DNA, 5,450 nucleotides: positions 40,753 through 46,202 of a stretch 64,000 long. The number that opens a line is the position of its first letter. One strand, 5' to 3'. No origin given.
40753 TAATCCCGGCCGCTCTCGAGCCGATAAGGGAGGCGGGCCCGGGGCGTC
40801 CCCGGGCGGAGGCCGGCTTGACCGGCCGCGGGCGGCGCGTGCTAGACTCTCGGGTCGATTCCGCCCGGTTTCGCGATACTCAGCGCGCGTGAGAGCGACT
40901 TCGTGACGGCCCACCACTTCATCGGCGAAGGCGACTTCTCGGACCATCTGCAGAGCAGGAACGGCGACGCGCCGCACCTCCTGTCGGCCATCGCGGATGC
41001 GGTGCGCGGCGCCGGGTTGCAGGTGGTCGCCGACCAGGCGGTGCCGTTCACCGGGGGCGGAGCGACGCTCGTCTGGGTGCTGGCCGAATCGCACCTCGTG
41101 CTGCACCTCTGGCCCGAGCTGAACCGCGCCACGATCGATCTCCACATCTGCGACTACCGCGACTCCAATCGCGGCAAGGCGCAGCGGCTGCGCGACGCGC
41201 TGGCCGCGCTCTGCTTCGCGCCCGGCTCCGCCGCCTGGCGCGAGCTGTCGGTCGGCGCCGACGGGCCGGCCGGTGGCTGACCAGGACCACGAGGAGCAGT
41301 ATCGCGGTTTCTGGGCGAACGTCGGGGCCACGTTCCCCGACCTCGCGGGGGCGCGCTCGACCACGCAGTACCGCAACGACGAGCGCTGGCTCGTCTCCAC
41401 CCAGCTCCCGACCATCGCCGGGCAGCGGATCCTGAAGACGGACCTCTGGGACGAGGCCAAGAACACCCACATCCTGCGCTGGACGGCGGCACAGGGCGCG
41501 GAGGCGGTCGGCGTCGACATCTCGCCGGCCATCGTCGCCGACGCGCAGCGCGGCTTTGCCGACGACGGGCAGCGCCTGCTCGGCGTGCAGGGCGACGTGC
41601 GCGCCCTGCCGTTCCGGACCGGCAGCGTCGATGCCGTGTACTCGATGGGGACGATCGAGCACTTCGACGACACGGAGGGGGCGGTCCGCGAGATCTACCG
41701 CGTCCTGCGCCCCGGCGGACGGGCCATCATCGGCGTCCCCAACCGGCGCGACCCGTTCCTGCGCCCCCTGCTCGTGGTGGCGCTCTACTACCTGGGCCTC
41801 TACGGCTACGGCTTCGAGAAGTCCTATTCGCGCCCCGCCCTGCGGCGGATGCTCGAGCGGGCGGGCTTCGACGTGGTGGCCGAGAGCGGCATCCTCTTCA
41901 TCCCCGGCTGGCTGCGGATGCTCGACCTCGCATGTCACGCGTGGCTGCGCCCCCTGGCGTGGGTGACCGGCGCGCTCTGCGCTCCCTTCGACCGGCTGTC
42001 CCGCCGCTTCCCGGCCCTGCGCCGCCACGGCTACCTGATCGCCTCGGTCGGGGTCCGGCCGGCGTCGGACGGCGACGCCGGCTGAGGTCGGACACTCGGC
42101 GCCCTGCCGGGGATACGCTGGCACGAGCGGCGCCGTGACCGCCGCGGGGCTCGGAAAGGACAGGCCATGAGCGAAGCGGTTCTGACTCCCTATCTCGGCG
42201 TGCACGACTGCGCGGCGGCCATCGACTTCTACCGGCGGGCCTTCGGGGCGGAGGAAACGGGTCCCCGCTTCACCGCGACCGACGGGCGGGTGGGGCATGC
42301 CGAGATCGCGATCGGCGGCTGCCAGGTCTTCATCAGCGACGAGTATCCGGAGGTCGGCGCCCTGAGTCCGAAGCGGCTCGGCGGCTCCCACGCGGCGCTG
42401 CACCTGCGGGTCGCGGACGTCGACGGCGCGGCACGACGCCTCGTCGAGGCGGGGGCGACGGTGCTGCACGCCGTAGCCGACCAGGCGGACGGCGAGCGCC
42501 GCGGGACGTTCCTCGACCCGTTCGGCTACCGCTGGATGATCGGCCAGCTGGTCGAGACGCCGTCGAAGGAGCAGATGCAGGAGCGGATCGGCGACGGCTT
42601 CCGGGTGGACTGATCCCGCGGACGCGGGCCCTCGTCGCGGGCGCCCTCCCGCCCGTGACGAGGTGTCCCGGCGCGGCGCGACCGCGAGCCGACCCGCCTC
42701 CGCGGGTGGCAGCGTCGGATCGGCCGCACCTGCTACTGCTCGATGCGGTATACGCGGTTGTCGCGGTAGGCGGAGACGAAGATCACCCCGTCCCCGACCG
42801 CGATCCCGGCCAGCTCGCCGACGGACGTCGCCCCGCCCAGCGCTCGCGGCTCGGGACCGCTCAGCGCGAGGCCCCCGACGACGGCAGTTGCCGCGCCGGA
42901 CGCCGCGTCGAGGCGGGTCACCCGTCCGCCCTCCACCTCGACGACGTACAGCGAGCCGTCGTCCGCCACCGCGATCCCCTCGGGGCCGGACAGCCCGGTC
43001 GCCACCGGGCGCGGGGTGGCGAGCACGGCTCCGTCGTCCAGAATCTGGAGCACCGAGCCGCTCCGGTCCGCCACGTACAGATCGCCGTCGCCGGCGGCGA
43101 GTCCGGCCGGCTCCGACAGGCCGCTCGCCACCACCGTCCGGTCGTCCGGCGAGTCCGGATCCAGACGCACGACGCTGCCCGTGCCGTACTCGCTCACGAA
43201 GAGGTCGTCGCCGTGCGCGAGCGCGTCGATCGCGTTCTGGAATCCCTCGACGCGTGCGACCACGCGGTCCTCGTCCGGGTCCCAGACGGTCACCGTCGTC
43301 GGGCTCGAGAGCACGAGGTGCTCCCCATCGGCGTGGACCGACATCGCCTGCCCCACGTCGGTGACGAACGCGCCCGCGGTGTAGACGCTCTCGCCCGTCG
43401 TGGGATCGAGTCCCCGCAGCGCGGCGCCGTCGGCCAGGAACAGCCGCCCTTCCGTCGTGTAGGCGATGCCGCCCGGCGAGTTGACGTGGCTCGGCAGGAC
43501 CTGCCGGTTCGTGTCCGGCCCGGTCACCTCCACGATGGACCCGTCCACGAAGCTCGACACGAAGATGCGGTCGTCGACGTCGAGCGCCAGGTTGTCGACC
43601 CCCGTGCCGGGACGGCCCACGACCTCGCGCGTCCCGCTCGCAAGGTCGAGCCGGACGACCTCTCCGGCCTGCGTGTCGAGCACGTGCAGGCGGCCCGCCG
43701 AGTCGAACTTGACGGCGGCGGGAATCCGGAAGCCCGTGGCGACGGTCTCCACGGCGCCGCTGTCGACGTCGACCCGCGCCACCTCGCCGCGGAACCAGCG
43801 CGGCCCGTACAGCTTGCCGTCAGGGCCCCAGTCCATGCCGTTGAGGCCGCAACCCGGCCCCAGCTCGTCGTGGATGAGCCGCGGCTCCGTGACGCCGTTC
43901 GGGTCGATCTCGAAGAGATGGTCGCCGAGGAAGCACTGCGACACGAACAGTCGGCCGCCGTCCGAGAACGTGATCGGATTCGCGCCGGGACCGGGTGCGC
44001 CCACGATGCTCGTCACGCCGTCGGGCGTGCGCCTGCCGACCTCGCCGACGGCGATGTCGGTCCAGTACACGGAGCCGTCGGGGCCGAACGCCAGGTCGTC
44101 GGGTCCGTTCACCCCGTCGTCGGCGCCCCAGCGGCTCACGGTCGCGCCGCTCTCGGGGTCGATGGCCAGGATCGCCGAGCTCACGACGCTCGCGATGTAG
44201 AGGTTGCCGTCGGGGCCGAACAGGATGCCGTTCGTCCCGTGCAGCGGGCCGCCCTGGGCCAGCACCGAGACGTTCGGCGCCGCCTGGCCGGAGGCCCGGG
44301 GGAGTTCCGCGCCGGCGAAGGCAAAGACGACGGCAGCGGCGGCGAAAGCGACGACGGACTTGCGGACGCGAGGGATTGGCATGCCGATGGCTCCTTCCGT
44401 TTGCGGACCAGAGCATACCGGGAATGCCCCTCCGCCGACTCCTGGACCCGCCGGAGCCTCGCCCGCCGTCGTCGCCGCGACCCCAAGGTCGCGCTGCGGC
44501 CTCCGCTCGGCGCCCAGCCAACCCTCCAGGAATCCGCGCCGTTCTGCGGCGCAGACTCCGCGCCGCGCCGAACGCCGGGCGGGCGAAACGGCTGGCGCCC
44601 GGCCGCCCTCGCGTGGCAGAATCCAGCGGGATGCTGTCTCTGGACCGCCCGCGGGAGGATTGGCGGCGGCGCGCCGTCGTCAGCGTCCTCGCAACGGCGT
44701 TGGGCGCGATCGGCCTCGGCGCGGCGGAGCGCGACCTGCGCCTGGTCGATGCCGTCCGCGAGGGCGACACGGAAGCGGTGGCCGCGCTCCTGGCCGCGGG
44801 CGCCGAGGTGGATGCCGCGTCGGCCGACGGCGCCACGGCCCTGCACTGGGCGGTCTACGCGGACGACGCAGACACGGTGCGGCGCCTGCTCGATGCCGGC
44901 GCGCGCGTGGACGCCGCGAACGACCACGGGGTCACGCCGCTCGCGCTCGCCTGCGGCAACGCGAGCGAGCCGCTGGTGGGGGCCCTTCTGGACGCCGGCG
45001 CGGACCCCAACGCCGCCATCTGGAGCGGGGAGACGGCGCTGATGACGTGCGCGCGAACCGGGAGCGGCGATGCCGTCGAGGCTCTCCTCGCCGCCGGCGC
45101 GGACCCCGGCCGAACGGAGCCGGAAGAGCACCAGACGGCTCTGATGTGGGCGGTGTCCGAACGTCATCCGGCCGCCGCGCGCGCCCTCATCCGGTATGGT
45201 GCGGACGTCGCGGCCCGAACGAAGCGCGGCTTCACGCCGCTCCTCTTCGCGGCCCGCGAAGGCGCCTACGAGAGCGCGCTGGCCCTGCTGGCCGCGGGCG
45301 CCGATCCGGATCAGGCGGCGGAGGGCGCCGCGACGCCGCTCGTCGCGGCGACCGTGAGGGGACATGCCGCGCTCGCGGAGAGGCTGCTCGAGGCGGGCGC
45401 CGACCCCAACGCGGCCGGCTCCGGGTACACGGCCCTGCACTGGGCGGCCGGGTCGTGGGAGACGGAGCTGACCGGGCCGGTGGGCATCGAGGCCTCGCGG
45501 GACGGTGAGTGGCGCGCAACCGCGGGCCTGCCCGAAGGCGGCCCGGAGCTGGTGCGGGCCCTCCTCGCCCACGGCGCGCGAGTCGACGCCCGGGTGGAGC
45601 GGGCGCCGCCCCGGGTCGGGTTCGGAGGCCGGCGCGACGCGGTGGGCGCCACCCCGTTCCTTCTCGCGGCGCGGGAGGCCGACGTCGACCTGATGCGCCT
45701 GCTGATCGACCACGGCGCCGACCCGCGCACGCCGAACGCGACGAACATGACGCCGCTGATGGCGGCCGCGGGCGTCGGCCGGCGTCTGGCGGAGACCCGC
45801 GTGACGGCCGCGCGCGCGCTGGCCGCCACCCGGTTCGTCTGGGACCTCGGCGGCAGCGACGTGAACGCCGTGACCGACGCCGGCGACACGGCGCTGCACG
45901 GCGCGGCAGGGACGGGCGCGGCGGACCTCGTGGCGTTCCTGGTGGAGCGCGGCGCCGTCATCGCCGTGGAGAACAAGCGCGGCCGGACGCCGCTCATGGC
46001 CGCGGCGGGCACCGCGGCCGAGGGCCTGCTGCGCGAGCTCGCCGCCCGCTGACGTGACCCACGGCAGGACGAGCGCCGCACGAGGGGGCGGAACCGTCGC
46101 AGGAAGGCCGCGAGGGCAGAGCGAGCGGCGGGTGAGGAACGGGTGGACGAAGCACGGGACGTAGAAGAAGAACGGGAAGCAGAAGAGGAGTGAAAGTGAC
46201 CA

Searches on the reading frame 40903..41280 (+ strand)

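Call 11: search_protein_families(library=pfam, proteins=[window:40903-41280:+], max_evalue=0.001)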
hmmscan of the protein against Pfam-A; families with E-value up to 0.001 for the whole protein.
window:40903-41280:+ (125 aa): 1 family
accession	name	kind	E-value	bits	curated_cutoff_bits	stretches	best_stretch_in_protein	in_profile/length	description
PF02675.21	AdoMet_dc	-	1.3e-14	54.8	25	1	21-101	15-95/107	S-adenosylmethionine decarboxylase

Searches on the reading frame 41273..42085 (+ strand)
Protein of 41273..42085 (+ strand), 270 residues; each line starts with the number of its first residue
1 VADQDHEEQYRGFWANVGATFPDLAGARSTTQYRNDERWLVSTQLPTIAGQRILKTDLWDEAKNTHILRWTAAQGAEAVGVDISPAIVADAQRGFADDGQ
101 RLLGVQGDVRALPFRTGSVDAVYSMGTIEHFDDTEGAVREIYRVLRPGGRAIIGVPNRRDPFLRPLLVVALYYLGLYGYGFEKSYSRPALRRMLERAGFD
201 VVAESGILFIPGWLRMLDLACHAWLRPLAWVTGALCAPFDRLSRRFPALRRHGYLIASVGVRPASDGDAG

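Call 34: search_protein_families(library=pfam, proteins=[window:41273-42085:+], max_evalue=0.001)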
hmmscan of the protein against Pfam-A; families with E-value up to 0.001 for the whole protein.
window:41273-42085:+ (270 aa): 6 families
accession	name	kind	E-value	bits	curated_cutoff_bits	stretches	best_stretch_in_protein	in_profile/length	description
PF08241.18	Methyltransf_11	-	5.8e-21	75.4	21.2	1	67-153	10-95/95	Methyltransferase domain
PF13649.12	Methyltransf_25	-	2.1e-17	64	27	1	67-149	11-97/97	Methyltransferase domain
PF13489.12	Methyltransf_23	-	1.1e-14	54.9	27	1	67-203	36-163/164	Methyltransferase domain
PF08242.18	Methyltransf_12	-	5.8e-12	46.6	30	1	66-150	9-97/98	Methyltransferase domain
PF13847.12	Methyltransf_31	-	9.3e-09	35.6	27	1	68-163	21-119/145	Methyltransferase domain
PF01209.24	Ubie_methyltran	-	3e-07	30.5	20.1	1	73-152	70-150/233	ubiE/COQ5 methyltransferase family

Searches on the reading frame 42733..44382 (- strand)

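Call 34: search_protein_families(library=pfam, proteins=[window:42733-44382:-], max_evalue=0.001)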
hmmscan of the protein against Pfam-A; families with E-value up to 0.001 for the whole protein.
window:42733-44382:- (549 aa): 7 families
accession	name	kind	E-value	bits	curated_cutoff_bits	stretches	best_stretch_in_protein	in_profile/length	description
PF24684.1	Vgb_lyase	-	2.7e-19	69.5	50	2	48-317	13-281/290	Virginiamycin B lyase family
PF08450.18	SGL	-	2.2e-13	50.8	26.3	1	103-287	12-211/246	SMP-30/Gluconolactonase/LRE-like region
PF01436.27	NHL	-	3.3e-12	46.2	20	0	464-489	1-26/28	NHL repeat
PF21959.2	DUF6923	-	2.2e-09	37.9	27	0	138-250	93-206/234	Repeat of unknown function (DUF6923)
PF20067.5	SSL_N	-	8.5e-09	35.6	18.9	0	463-480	19-36/46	Strictosidine synthase-like, N-terminal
PF25021.1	TEN_NHL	-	2.4e-08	33.8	27.1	0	463-510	140-184/357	Teneurin NHL domain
PF13360.13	PQQ_2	-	2.9e-07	30.8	27.6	1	302-497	25-228/233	Outer membrane protein assembly factor BamB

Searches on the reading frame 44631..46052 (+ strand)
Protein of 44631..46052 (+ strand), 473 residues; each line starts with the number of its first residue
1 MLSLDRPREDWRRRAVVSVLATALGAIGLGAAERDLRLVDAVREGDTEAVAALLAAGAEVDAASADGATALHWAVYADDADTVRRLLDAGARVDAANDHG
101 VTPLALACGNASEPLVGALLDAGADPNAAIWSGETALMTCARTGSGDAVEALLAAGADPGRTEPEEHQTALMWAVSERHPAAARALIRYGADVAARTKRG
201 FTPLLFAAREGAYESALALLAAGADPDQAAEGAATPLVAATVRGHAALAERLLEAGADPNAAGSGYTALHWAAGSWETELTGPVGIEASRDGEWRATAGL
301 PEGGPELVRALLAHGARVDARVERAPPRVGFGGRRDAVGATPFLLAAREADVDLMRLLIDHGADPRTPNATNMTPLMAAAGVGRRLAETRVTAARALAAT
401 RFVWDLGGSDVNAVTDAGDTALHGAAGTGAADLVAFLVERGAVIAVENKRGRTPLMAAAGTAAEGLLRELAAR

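Call 34: search_protein_families(library=pfam, proteins=[window:44631-46052:+], max_evalue=0.001)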
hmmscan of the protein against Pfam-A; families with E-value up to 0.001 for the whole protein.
window:44631-46052:+ (473 aa): 7 families
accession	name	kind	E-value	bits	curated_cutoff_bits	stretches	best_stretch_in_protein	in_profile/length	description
PF12796.13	Ank_2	-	4.1e-59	197.6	27.3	5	137-228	1-88/90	Ankyrin repeats (3 copies)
PF00023.36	Ank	-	4.6e-51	168.3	21.1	3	66-97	1-32/33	Ankyrin repeat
PF13637.12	Ank_4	-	1.1e-44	149.9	22.7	5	39-81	2-44/50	Ankyrin repeats (many copies)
PF13606.12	Ank_3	-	1.1e-41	135.8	22.3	1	339-366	2-29/30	Ankyrin repeat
PF13857.12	Ank_5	-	1.8e-26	92.3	27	1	409-455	7-53/56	Ankyrin repeats (many copies)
PF23745.1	ANK_LRRK2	-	4.9e-06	26.9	27.5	0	104-157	35-88/130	LRRK2 ANK repeat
PF24521.3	Ank_KRIT1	-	4.1e-05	23.8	80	0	203-255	49-107/149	KRIT1 ankyrin-repeats domain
